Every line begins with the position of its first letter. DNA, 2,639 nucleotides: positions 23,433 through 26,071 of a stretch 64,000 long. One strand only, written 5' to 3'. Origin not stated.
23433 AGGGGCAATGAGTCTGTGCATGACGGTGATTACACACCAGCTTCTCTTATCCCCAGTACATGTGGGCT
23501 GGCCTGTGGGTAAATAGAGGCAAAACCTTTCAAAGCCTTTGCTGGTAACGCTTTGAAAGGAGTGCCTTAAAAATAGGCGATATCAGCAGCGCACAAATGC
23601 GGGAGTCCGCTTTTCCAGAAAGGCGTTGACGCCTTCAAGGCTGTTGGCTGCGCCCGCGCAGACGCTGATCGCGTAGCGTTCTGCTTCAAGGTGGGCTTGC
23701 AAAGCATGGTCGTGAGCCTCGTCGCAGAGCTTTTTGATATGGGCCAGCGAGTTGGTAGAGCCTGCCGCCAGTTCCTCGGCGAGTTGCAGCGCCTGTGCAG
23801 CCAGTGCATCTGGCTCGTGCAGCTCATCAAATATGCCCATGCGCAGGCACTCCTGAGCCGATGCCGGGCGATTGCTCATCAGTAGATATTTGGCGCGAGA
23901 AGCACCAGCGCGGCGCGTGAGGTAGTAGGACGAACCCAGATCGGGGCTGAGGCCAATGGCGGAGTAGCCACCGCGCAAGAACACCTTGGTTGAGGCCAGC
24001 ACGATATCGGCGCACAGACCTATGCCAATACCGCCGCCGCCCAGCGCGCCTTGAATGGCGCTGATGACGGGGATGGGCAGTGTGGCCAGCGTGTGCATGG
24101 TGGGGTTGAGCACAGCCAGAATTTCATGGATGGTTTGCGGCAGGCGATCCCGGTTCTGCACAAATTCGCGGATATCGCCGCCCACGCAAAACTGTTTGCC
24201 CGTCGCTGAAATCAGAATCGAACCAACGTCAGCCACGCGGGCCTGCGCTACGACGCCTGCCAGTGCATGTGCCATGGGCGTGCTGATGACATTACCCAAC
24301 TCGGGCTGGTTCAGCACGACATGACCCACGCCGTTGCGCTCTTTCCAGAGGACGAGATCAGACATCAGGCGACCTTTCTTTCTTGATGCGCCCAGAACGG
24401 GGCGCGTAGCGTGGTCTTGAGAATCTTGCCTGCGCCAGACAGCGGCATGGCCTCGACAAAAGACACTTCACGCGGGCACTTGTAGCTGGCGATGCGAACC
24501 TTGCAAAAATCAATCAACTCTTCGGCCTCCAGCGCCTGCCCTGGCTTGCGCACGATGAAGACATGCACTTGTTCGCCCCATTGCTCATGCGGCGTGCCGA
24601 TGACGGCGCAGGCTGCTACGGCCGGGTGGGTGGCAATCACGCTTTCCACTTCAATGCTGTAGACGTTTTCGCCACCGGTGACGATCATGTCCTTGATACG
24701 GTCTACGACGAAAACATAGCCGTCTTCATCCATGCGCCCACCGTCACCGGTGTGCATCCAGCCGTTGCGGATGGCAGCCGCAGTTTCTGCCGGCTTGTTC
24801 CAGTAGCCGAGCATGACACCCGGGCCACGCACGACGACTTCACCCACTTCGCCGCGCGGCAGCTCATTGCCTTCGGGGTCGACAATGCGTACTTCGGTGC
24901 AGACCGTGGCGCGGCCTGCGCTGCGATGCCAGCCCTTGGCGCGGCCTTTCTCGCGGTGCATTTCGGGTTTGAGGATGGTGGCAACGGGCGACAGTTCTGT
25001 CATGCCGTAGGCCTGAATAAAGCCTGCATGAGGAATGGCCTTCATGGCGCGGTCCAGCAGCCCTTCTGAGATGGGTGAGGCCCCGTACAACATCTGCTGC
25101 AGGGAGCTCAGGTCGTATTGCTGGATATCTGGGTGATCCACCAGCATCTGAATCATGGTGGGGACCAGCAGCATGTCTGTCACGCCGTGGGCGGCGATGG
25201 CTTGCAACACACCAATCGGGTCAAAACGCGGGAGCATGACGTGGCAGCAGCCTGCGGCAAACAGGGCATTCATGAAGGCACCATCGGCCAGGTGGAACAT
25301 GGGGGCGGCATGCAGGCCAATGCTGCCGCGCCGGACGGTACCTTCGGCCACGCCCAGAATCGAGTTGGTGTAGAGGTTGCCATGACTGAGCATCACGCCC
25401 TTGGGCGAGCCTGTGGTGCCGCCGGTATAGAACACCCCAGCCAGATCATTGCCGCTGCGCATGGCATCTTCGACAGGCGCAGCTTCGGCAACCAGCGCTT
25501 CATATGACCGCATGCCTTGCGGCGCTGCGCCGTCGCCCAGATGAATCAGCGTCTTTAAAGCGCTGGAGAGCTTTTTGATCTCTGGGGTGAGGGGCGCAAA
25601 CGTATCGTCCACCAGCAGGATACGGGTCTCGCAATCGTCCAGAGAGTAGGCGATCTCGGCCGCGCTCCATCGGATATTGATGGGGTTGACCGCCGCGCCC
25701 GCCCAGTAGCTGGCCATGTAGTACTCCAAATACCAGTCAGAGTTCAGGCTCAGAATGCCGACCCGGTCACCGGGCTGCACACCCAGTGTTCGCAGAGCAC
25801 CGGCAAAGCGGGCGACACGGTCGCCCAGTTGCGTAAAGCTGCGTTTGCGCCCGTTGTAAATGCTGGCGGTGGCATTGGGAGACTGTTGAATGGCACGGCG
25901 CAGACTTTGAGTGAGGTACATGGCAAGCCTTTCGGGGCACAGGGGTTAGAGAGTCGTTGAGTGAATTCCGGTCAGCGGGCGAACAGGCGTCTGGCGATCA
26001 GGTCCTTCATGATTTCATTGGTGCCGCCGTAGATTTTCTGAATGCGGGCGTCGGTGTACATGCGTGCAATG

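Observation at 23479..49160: Two gapless-alignable 101 bp elements bracket the 25 kb catabolic region as direct repeats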

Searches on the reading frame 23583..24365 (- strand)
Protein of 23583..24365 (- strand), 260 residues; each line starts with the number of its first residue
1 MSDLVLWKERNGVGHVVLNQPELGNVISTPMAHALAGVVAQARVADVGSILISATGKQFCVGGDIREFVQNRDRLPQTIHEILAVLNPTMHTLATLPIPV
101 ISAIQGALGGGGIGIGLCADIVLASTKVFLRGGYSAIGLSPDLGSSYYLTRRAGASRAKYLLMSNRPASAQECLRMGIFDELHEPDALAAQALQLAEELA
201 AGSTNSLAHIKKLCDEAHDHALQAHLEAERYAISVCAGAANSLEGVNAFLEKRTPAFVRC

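Call 10: search_protein_families(library=pfam, proteins=[window:23583-24365:-])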
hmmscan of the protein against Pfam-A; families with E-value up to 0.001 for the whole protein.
window:23583-24365:- (260 aa): 2 families
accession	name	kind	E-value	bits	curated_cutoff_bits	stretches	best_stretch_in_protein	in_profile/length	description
PF00378.25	ECH_1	-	6e-41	140.9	27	1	9-257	2-248/251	Enoyl-CoA hydratase/isomerase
PF16113.10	ECH_2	-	1.5e-28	100.7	27.2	1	13-252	1-240/335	Enoyl-CoA hydratase/isomerase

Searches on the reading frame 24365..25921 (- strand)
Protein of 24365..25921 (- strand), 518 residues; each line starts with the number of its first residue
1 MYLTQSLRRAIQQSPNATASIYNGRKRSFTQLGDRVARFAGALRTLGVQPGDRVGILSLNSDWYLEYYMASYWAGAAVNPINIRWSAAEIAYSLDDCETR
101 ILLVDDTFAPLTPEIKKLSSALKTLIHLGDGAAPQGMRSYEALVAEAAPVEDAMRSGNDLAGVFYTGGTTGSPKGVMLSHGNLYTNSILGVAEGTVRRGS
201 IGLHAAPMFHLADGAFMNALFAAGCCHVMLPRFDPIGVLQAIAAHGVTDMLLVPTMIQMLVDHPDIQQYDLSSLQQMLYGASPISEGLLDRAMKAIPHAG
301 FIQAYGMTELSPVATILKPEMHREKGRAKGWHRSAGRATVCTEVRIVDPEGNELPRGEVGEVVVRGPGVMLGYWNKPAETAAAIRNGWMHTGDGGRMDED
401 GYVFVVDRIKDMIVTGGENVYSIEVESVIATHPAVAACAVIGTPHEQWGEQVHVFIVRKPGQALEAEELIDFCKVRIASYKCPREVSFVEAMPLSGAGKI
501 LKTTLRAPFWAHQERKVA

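Call 10: search_protein_families(library=pfam, proteins=[window:24365-25921:-])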
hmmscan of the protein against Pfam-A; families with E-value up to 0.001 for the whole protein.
window:24365-25921:- (518 aa): 2 families
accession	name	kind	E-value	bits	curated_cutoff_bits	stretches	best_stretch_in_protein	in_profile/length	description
PF00501.34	AMP-binding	-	6.9e-89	298.8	29.9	1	8-374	2-384/384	AMP-binding enzyme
PF13193.12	AMP-binding_C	-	9.4e-22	78.2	24.5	1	424-499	1-76/76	AMP-binding enzyme C-terminal domain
